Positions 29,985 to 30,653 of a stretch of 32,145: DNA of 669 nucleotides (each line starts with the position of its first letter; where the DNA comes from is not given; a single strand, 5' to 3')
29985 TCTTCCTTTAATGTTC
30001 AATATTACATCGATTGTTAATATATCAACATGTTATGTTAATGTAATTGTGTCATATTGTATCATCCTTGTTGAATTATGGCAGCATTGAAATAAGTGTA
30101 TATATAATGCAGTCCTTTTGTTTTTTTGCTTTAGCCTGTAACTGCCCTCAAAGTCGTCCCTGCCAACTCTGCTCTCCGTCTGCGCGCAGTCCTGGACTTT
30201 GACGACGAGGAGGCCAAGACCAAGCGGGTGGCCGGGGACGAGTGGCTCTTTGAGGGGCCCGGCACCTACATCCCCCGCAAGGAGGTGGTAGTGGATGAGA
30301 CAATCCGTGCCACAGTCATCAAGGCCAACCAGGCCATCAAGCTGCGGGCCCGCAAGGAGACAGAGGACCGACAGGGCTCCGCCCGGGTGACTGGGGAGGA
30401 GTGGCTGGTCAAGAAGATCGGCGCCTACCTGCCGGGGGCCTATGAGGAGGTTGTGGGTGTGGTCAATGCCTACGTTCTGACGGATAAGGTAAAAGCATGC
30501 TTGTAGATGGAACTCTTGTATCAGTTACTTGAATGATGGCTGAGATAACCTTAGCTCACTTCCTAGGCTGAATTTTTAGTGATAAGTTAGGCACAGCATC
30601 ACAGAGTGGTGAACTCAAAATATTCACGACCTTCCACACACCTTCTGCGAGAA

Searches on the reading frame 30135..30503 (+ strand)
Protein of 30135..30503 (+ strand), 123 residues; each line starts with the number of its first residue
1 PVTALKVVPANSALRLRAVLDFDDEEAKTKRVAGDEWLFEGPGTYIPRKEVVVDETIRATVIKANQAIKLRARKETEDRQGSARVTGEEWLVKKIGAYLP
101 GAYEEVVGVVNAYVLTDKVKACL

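Call 36: search_protein_families(library=pfam, proteins=[window:30135-30503:+], max_evalue=0.001)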
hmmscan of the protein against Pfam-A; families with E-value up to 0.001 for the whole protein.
window:30135-30503:+ (123 aa): 1 family
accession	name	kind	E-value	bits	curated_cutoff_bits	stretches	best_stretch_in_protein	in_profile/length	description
PF01505.23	Vault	-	3.1e-35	120.4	27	2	6-48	1-42/42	Major Vault Protein repeat domain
